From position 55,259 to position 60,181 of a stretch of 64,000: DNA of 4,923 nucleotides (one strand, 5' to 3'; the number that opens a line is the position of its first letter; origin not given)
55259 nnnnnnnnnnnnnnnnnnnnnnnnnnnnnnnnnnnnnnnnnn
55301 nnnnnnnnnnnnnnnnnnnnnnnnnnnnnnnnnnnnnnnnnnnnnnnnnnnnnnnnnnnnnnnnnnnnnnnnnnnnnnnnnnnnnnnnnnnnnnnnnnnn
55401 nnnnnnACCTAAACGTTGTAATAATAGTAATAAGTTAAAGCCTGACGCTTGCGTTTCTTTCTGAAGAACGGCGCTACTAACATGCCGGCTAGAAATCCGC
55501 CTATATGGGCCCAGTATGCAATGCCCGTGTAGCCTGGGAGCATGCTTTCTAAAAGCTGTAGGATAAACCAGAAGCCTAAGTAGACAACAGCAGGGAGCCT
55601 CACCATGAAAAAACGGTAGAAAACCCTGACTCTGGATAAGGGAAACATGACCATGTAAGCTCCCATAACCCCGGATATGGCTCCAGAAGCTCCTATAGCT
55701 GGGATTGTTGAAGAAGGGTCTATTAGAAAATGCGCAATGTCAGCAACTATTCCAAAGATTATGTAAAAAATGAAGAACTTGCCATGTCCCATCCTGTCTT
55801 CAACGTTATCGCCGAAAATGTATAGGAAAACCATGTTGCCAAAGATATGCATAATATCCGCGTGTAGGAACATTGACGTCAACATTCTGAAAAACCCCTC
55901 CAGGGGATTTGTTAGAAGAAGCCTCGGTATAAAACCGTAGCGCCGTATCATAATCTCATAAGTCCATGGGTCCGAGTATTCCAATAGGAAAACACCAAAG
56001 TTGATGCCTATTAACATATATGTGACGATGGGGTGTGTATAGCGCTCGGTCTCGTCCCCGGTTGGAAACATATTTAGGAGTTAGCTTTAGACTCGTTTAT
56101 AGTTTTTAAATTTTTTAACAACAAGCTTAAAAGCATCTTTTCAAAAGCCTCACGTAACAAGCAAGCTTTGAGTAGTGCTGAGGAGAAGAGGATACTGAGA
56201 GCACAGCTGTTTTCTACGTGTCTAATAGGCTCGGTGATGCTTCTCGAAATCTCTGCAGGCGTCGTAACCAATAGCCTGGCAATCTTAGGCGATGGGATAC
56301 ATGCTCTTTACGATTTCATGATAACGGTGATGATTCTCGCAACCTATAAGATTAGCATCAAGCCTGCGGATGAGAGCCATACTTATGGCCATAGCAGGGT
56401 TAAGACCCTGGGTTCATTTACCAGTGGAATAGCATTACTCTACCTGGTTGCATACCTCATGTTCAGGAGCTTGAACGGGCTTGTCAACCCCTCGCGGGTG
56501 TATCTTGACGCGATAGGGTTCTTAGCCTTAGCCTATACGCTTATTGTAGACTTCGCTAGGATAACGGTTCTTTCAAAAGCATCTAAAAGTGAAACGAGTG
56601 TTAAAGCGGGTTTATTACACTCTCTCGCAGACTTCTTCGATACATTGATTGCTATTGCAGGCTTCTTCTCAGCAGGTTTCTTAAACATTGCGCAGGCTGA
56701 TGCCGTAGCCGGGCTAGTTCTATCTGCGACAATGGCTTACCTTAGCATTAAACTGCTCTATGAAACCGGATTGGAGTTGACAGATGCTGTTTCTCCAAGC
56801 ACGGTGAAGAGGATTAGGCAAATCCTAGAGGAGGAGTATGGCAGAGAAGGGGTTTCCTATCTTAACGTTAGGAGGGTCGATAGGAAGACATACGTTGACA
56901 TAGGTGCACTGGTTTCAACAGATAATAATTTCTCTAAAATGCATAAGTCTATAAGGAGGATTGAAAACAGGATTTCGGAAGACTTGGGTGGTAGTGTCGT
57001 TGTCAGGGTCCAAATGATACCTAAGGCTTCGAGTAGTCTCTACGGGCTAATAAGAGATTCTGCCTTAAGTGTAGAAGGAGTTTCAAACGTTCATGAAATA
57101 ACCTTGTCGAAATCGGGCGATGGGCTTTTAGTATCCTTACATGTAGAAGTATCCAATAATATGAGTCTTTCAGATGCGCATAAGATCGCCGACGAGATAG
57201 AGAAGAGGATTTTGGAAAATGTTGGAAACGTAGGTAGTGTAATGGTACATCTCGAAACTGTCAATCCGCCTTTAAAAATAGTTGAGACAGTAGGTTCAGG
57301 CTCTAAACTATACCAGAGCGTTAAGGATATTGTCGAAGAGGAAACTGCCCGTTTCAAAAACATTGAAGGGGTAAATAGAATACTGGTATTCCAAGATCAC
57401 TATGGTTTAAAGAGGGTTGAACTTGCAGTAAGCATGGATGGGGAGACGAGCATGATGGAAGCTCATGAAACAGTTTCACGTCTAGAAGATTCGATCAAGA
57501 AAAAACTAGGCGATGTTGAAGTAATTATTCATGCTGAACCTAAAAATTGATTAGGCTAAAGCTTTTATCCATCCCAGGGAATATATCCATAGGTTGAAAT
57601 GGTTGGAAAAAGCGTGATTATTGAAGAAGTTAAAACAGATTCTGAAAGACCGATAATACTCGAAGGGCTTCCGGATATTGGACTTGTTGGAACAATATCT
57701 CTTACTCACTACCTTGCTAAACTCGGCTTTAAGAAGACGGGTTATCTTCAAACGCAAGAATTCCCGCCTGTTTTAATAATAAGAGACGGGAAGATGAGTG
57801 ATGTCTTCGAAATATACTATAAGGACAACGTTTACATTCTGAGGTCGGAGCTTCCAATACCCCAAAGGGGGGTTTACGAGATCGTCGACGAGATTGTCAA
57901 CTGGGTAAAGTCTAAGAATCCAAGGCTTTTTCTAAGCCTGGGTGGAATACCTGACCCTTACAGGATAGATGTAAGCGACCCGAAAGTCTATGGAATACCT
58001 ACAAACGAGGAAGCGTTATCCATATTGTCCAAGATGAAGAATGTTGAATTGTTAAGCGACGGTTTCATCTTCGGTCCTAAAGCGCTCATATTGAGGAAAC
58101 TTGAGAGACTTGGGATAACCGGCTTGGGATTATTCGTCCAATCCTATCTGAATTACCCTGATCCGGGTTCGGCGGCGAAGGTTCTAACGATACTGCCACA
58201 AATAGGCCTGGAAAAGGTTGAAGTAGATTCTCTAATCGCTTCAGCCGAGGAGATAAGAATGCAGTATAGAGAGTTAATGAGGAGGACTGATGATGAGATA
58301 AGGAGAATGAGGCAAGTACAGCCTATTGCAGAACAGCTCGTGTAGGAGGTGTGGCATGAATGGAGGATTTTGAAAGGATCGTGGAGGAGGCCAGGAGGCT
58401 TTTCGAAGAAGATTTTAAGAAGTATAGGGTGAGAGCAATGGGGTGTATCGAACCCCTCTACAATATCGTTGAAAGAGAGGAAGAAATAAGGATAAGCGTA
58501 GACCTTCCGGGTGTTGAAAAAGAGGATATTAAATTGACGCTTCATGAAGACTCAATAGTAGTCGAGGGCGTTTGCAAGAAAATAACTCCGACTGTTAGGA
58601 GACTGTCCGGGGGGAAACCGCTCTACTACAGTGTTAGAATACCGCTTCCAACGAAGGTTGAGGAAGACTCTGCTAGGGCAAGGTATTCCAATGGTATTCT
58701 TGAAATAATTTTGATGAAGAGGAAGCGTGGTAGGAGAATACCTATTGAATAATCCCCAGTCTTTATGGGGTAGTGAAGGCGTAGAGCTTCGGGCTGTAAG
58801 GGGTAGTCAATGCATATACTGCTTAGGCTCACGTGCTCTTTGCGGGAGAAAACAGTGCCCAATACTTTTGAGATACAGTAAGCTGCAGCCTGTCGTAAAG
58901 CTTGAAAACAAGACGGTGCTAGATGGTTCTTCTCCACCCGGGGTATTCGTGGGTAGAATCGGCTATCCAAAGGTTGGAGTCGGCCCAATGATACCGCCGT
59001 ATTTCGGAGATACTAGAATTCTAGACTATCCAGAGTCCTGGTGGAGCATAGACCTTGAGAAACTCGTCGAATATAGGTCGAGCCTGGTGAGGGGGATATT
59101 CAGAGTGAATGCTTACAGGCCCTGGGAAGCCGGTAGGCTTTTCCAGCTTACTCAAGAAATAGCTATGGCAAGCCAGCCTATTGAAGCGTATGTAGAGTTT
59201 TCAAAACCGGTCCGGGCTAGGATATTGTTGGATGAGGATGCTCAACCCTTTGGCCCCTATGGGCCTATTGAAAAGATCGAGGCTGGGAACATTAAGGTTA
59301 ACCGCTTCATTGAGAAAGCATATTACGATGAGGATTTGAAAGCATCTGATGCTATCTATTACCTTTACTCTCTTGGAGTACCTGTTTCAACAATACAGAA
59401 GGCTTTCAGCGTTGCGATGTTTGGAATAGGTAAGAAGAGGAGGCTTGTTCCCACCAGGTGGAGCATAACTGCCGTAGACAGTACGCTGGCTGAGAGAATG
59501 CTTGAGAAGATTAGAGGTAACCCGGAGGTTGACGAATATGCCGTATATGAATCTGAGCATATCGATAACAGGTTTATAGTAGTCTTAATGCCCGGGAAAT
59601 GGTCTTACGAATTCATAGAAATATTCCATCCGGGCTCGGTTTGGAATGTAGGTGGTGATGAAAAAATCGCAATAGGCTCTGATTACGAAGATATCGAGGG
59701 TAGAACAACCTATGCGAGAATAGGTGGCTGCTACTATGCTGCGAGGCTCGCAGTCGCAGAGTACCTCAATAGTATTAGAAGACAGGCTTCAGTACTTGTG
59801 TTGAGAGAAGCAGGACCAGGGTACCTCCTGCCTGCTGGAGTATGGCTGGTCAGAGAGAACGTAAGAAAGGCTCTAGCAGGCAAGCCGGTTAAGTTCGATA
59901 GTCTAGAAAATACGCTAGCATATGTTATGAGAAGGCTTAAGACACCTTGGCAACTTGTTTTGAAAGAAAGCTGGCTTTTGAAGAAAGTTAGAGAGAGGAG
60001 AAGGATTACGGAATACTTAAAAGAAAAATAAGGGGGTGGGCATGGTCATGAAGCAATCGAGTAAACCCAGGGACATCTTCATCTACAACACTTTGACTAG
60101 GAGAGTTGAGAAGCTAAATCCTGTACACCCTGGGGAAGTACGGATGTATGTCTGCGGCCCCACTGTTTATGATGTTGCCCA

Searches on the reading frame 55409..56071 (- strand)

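Call 52: search_protein_families(library=pfam, proteins=[window:55409-56071:-], max_evalue=0.00001)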
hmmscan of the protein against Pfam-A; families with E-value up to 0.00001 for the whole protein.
window:55409-56071:- (220 aa): 1 family
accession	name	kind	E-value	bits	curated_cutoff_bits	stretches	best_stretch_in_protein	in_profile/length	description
PF01694.28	Rhomboid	-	7.3e-39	133.7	22.6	1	60-204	4-141/143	Rhomboid domain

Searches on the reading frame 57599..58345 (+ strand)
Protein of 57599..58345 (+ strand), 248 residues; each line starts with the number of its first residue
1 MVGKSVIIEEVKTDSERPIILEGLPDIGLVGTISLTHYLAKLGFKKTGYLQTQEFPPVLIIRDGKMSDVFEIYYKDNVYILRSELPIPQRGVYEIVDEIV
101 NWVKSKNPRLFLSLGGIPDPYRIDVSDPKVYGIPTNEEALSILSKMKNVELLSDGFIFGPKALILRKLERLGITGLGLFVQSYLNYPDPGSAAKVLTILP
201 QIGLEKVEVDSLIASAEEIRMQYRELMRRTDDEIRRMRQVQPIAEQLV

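Call 52: search_protein_families(library=pfam, proteins=[window:57599-58345:+], max_evalue=0.00001)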
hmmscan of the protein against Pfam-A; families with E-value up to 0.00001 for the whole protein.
window:57599-58345:+ (248 aa): 1 family
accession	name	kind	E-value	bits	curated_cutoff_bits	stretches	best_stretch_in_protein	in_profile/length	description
PF09754.15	PAC2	-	5.1e-37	128.2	25.8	1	21-227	2-215/215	PAC2 family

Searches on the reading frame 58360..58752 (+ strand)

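Call 52: search_protein_families(library=pfam, proteins=[window:58360-58752:+], max_evalue=0.00001)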
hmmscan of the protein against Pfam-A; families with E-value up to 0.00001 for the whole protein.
window:58360-58752:+ (130 aa): 2 families
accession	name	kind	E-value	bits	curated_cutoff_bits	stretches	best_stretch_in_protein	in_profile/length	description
PF00011.27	HSP20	-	4e-12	46.6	20.8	1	36-129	2-101/102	Hsp20/alpha crystallin family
PF17886.7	ArsA_HSP20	-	2.3e-07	30.7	22.5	1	42-116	3-61/63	HSP20-like domain found in ArsA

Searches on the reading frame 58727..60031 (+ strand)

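Call 52: search_protein_families(library=pfam, proteins=[window:58727-60031:+], max_evalue=0.00001)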
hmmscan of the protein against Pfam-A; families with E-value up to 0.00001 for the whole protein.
window:58727-60031:+ (434 aa): 2 families
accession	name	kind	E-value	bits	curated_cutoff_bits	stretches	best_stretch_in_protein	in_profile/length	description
PF04894.17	Nre_N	-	1.3e-96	324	25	1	38-307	1-270/270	Archaeal Nre, N-terminal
PF04895.17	Nre_C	-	1.7e-38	131.3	27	1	321-430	1-110/110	Archaeal Nre, C-terminal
